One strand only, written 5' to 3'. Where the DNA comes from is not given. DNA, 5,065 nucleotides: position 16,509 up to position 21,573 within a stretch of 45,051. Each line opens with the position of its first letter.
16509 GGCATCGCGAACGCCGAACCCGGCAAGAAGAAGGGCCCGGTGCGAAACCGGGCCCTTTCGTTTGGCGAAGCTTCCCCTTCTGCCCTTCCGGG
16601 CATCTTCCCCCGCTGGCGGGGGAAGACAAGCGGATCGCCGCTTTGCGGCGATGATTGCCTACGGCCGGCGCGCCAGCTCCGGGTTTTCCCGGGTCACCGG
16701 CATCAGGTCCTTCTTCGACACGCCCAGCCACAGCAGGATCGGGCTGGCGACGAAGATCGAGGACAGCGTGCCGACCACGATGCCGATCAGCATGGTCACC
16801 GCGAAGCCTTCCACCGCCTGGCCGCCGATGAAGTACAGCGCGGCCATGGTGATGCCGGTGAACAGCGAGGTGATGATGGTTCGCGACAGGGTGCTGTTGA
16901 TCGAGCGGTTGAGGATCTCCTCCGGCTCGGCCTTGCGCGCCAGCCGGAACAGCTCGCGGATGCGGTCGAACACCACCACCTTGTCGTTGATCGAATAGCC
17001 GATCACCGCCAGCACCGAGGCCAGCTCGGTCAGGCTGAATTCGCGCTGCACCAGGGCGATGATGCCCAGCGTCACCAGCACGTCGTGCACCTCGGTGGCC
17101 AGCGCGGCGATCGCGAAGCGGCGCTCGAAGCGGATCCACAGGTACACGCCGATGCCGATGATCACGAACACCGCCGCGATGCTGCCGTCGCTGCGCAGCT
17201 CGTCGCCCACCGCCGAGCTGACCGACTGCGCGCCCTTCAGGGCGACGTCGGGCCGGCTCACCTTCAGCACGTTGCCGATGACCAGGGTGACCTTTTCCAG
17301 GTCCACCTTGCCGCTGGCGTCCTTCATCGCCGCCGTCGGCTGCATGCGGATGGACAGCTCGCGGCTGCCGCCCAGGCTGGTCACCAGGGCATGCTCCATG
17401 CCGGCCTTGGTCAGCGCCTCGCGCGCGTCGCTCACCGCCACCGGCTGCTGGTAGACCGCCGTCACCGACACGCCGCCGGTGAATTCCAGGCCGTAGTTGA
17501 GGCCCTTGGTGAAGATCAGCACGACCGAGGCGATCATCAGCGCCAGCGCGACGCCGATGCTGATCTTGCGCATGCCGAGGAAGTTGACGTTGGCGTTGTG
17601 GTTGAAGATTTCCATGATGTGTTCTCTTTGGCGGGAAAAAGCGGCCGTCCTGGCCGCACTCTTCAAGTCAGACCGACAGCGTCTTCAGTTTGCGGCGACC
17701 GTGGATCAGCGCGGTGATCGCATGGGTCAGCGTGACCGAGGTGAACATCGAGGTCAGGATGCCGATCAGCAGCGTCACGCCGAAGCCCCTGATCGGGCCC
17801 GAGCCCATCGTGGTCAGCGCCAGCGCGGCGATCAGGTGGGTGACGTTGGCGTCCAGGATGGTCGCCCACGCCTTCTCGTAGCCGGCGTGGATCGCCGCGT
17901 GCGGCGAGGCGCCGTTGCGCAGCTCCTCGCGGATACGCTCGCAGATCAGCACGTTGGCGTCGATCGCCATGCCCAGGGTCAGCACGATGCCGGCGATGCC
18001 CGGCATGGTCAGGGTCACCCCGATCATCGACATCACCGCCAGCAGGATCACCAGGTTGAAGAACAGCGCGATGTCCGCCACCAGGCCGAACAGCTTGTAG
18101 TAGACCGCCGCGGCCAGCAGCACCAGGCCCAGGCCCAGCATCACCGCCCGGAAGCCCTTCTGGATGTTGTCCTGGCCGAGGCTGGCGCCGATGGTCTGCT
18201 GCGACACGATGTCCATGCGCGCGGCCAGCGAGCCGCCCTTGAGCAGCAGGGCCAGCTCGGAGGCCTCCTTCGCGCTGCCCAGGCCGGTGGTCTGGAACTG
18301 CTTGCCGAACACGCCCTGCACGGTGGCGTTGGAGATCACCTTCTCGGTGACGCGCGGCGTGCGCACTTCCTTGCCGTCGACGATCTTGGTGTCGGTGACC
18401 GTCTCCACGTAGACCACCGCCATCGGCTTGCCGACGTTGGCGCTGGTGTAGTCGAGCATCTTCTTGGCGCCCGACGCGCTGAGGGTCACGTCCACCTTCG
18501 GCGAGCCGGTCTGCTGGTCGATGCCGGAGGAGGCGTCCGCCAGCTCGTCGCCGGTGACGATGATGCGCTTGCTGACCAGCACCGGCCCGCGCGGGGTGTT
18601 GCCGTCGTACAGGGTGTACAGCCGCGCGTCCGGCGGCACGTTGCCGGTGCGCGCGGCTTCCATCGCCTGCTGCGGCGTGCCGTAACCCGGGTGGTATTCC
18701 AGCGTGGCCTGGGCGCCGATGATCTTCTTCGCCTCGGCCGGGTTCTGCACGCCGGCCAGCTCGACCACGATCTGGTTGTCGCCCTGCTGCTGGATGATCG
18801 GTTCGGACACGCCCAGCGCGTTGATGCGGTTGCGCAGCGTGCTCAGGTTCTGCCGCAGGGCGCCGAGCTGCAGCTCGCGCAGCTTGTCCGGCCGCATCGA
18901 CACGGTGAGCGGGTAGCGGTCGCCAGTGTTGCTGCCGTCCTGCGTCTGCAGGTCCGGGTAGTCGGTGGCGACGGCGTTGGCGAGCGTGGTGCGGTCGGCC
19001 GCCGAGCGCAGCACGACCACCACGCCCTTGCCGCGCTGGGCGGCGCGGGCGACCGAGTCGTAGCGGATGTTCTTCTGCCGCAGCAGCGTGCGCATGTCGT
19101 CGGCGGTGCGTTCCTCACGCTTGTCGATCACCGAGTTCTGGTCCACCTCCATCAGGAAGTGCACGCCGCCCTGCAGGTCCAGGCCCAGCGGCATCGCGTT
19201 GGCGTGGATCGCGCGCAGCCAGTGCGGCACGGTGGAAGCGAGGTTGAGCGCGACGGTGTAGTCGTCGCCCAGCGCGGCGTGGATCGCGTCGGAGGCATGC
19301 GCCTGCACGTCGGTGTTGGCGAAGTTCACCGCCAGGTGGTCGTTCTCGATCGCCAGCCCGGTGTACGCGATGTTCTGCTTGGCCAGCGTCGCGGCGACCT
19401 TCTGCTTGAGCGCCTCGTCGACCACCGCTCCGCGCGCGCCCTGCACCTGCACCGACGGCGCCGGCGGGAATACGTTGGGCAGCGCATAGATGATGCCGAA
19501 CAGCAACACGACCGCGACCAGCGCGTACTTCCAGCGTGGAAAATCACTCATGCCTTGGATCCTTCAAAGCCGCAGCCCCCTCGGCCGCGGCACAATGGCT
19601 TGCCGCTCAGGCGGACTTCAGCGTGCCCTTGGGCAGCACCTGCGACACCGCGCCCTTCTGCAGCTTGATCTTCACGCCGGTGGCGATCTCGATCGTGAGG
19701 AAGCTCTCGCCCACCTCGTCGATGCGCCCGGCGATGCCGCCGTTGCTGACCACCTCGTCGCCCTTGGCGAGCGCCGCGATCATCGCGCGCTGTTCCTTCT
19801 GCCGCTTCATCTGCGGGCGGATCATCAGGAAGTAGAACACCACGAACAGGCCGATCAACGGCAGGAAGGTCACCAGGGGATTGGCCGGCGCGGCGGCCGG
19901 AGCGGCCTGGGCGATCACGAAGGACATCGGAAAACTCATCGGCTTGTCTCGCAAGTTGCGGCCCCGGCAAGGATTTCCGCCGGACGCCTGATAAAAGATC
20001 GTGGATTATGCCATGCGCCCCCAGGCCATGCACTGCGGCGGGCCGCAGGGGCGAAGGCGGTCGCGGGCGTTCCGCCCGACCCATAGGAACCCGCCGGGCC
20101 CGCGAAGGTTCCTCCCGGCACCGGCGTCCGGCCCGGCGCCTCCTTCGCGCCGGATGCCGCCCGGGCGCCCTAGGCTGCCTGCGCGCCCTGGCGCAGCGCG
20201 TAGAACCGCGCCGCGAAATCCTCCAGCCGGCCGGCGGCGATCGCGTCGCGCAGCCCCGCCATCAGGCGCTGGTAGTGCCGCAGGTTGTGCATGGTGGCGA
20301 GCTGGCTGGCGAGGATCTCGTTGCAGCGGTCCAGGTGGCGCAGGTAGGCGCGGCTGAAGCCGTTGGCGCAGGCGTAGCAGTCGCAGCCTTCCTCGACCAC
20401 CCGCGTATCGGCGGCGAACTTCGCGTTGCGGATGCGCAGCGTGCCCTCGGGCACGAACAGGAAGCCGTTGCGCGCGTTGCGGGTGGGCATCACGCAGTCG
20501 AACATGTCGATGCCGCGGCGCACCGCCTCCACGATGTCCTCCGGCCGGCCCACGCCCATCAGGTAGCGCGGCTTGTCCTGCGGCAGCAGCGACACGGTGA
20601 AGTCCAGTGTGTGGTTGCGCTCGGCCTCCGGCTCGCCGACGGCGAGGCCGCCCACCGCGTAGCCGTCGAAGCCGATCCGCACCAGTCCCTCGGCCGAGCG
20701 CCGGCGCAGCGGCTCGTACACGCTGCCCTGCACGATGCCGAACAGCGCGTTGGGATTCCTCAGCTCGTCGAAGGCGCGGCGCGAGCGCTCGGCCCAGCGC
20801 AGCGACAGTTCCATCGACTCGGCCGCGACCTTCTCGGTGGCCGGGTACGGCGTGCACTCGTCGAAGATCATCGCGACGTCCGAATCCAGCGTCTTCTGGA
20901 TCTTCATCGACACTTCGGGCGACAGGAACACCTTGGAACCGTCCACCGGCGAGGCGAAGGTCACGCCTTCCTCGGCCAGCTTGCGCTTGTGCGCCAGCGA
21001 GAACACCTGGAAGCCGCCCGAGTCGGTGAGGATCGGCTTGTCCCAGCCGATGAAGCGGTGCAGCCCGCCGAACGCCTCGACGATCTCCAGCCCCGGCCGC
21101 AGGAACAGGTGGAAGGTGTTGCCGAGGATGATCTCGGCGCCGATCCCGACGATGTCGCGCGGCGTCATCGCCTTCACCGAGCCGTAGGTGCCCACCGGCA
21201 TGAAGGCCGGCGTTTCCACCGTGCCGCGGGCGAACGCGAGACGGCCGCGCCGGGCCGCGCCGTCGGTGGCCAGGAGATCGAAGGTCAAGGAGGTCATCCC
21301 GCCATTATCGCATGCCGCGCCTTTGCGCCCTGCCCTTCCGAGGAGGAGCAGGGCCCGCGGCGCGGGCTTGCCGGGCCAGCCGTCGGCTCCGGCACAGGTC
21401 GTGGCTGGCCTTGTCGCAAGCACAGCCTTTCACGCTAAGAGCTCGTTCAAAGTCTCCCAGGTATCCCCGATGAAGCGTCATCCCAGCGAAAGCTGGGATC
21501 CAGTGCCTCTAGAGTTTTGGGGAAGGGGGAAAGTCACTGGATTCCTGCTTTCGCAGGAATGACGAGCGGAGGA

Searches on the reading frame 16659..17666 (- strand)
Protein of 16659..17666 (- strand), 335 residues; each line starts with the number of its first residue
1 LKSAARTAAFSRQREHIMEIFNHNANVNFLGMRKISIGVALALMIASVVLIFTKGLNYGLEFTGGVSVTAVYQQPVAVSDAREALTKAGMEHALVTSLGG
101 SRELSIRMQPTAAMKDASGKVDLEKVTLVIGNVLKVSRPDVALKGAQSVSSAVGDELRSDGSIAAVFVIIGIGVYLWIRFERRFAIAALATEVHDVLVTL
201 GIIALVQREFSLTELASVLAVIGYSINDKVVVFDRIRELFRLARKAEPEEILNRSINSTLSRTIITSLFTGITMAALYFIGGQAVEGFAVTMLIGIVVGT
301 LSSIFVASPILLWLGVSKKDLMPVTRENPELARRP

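Call 71: search_protein_families(library=pfam, proteins=[window:16659-17666:-], max_evalue=0.00001)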
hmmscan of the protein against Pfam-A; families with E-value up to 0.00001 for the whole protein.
window:16659-17666:- (335 aa): 2 families
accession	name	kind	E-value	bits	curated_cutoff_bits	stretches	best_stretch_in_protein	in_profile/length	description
PF02355.23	SecD_SecF_C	-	9e-58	195.2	20.5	1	133-315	5-187/189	Protein export membrane protein SecD/SecF, C-terminal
PF07549.19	Sec_GG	-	3.6e-09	36.3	20.3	1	49-76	1-28/28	SecD/SecF GG Motif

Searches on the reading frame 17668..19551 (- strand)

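Call 71: search_protein_families(library=pfam, proteins=[window:17668-19551:-], max_evalue=0.00001)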
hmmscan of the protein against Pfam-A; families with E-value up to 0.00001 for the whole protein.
window:17668-19551:- (627 aa): 6 families
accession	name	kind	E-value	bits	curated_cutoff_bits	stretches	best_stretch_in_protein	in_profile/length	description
PF22599.2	SecDF_P1_head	-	3.3e-33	114.4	27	1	318-444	7-114/114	SecDF, P1 head subdomain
PF13721.11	SecD-TM1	-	6.3e-33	113.7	30.5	1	1-102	1-103/103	SecD export protein N-terminal TM region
PF21760.3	SecD_1st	-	6.6e-25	86.8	27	1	233-287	2-56/60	Protein translocase subunit SecDF, P1 domain, N-terminal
PF02355.23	SecD_SecF_C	-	1.1e-19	71.1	20.5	1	445-617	12-187/189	Protein export membrane protein SecD/SecF, C-terminal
PF03176.21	MMPL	-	4.9e-13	49.2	20.5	1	490-620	177-305/333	MMPL family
PF00873.25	ACR_tran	-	5.9e-08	31.3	28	1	490-617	359-490/1021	AcrB/AcrD/AcrF family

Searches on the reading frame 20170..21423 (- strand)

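Call 71: search_protein_families(library=pfam, proteins=[window:20170-21423:-], max_evalue=0.00001)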
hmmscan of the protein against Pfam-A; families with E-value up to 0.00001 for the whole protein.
window:20170-21423:- (417 aa): 1 family
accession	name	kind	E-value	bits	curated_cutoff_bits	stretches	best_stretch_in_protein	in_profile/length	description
PF01702.25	TGT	-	2.9e-156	520.5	26.3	1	55-410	2-354/357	Queuine tRNA-ribosyltransferase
